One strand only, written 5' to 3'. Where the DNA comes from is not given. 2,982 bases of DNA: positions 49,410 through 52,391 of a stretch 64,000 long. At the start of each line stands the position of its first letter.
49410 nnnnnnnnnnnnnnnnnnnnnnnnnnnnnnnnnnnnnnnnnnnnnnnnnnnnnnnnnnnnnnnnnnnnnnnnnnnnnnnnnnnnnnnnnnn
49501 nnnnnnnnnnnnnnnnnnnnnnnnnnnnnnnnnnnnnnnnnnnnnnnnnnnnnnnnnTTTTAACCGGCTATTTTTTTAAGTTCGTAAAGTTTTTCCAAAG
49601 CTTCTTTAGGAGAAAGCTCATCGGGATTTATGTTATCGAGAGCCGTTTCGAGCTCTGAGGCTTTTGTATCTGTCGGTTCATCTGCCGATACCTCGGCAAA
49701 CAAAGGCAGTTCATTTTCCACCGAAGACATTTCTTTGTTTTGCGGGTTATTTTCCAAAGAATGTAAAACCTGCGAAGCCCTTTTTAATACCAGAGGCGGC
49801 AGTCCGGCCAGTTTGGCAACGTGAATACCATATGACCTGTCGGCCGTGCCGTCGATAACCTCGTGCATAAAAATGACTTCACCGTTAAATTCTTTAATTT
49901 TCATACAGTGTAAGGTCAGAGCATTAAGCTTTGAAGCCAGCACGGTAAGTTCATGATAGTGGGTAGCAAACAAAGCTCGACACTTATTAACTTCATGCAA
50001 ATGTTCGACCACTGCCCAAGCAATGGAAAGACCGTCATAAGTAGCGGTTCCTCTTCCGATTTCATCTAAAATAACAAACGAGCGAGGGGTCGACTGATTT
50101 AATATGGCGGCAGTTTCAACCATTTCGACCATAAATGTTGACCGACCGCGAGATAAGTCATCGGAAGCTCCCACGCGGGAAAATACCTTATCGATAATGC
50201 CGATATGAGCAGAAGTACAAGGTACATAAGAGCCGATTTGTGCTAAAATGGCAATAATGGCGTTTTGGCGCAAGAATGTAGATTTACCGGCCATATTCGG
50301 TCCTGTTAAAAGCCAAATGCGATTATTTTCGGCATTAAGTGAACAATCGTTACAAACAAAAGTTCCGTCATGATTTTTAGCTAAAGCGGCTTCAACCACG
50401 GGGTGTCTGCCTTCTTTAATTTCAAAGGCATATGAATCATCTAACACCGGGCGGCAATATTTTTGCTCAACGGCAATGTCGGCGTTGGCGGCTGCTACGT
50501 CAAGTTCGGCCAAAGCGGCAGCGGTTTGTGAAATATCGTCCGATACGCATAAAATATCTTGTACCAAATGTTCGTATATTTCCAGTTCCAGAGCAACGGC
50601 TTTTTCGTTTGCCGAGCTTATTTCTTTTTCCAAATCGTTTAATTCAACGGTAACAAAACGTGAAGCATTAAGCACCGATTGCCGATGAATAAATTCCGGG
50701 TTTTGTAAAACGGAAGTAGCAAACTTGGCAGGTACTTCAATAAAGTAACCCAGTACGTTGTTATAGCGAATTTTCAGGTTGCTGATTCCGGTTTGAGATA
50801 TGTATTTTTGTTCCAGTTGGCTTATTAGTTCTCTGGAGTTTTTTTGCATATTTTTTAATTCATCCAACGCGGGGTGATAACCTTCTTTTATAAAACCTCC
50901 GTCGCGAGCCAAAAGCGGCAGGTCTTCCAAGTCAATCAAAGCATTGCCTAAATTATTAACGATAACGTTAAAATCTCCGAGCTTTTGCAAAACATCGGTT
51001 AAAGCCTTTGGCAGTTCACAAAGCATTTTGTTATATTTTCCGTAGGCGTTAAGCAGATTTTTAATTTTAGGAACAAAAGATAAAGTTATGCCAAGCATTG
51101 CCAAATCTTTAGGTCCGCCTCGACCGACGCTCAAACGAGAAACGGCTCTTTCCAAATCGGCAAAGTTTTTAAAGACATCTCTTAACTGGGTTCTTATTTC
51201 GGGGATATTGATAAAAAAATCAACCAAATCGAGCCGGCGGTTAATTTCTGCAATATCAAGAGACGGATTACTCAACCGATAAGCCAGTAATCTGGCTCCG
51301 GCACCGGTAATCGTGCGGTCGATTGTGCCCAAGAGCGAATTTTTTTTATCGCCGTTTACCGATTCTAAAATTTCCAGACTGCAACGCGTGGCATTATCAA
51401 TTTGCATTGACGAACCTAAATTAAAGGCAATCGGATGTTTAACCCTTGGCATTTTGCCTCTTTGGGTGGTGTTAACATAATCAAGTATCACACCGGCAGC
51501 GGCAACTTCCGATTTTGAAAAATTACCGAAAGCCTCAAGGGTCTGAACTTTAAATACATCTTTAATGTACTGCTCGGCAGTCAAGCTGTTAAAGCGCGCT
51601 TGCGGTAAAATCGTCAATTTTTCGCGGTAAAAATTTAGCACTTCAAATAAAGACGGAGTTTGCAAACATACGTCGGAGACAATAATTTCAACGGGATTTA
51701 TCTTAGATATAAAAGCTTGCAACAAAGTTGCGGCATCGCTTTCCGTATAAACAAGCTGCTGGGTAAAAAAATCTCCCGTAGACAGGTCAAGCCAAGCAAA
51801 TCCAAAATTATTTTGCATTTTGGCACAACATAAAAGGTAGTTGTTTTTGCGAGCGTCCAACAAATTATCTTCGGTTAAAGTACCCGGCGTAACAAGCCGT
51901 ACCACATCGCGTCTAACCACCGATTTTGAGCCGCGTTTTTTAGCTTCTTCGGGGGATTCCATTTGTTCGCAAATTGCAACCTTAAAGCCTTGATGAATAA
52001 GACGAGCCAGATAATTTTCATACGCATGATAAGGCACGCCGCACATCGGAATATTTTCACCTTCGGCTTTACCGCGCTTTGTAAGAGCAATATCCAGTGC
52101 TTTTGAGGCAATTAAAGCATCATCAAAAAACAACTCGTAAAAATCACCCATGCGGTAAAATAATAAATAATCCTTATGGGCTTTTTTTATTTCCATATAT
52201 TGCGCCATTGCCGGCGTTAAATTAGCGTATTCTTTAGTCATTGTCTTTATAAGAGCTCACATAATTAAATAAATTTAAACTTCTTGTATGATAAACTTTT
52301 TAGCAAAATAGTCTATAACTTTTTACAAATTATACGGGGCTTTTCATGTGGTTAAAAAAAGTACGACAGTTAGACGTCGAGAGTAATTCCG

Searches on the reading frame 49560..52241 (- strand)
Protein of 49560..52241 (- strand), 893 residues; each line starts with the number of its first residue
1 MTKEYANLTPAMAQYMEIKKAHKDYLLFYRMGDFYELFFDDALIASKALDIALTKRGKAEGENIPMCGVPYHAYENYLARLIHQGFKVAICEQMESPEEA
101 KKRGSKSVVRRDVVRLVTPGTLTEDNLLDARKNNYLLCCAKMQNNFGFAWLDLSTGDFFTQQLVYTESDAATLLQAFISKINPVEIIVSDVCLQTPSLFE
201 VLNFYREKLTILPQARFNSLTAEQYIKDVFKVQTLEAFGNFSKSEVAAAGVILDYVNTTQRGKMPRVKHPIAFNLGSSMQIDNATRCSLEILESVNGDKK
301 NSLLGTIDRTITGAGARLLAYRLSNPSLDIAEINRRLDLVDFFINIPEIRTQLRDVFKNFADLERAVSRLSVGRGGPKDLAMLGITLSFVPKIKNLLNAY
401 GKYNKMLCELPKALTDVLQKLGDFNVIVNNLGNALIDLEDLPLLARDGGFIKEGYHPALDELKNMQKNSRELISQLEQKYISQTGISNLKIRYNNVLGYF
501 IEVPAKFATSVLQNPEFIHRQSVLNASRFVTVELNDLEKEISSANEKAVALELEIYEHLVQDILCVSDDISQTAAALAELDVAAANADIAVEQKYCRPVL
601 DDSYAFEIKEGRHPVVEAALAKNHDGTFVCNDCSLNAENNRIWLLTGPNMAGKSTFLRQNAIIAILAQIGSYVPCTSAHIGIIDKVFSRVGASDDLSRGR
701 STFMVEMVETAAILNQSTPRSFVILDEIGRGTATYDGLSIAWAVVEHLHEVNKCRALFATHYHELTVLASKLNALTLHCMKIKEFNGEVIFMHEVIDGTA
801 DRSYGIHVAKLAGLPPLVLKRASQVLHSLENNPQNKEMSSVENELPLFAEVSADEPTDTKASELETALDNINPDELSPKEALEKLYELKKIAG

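Call 46: search_protein_families(library=pfam, proteins=[window:49560-52241:-], max_evalue=0.001)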
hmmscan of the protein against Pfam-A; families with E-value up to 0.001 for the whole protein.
window:49560-52241:- (893 aa): 5 families
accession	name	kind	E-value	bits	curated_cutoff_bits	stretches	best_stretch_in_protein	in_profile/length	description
PF00488.27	MutS_V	-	1.1e-83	280.2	30.2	1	643-830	1-188/188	MutS domain V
PF01624.25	MutS_I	-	3e-44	150.3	20.6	1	9-125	1-112/113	MutS domain I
PF05192.23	MutS_III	-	6.8e-39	134.7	34.1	1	284-587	1-194/194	MutS domain III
PF05190.23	MutS_IV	-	6.3e-23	81.3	22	1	454-546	1-91/92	MutS family domain IV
PF05188.22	MutS_II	-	5.9e-21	75.7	25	1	134-265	1-130/133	MutS domain II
